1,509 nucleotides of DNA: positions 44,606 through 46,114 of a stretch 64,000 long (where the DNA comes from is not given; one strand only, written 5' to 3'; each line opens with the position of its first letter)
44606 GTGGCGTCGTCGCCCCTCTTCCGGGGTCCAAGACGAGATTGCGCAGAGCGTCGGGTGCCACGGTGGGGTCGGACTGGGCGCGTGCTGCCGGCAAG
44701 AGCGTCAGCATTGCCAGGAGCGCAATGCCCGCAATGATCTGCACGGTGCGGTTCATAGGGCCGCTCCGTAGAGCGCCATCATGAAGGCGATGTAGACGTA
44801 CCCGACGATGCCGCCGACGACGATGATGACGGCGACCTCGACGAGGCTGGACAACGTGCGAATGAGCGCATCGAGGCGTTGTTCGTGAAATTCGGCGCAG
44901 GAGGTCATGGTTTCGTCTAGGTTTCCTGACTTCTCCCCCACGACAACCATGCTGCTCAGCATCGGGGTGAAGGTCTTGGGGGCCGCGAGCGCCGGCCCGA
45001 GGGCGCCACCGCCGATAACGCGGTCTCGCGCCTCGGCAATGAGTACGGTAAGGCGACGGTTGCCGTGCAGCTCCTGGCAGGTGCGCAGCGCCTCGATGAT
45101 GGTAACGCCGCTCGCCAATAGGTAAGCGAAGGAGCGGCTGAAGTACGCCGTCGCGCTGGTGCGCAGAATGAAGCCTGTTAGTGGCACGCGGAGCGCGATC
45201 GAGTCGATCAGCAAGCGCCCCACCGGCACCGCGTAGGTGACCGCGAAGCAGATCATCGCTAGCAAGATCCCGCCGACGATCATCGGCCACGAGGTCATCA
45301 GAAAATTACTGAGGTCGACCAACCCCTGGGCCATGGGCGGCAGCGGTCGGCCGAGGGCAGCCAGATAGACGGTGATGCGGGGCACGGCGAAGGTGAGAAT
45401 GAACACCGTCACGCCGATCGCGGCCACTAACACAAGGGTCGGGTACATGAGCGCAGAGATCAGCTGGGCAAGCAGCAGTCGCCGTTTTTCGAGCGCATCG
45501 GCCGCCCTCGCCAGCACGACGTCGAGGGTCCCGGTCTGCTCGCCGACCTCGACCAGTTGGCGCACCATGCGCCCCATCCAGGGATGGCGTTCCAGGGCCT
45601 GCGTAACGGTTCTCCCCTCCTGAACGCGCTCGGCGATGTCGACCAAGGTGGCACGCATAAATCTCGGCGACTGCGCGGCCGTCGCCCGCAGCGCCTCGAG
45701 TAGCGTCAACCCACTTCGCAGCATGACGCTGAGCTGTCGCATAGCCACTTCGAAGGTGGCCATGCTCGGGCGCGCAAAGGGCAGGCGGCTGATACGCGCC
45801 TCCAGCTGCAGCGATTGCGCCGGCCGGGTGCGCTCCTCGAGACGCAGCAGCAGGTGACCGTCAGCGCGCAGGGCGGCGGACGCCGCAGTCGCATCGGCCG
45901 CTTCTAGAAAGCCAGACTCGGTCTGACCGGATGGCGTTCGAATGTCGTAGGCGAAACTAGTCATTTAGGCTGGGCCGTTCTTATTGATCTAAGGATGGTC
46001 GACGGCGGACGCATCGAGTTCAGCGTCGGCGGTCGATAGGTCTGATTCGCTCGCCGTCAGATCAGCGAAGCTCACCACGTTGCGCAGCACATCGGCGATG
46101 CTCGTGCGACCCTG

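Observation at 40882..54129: Compact 13-kb type IV filament operon combining T2SS-type pseudopilins with a PilT retraction ATPase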

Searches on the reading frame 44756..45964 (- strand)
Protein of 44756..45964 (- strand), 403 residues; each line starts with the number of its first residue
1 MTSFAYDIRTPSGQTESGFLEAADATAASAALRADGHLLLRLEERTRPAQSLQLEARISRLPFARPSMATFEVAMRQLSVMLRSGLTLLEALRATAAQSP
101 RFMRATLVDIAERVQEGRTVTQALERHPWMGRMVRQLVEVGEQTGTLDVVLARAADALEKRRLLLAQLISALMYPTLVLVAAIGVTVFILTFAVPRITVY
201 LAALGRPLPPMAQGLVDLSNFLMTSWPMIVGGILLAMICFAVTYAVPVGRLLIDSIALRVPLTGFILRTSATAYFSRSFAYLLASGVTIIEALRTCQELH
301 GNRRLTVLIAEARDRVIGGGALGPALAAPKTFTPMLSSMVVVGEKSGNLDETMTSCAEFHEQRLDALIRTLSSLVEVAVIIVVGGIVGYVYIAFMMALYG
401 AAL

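Call 6: search_protein_families(library=pfam, proteins=[window:44756-45964:-], max_evalue=0.01)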
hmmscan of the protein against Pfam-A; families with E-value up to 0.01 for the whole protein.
window:44756-45964:- (403 aa): 1 family
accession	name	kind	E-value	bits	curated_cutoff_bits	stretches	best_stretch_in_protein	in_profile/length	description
PF00482.28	T2SSF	-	1.4e-51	174.1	25.2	2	75-195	2-125/125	Type II secretion system (T2SS), protein F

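Call 7: search_protein_families(library=ncbifam, proteins=[window:44756-45964:-], max_evalue=0.01)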
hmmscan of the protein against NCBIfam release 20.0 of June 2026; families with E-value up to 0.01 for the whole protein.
window:44756-45964:- (403 aa): 6 families
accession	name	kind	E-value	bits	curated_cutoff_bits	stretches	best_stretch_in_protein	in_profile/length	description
TIGR02120.1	GspF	equivalog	1.2e-77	261.8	424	1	4-397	1-393/401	type II secretion system inner membrane protein GspF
NF052607.1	T4PiliAsmPilCThrm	equivalog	1.7e-73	248.1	700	1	1-398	1-397/406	type IV pilus assembly protein PilC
NF052606.1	T4PiliAsmPilCMyx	equivalog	2.8e-66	224.1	700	1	3-400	21-413/419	type IV pilus assembly protein PilC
NF007861.0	PRK10573.1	equivalog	1e-49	169.7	401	1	68-396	58-389/401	protein transport protein HofC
NF047826.1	T3SSXpsF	equivalog_domain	8.3e-45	153.3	650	1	1-400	1-399/405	type II secretion system protein XpsF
NF041012.2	T4P_ComGB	equivalog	4.5e-34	118.3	240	1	75-400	7-329/332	competence type IV pilus assembly protein ComGB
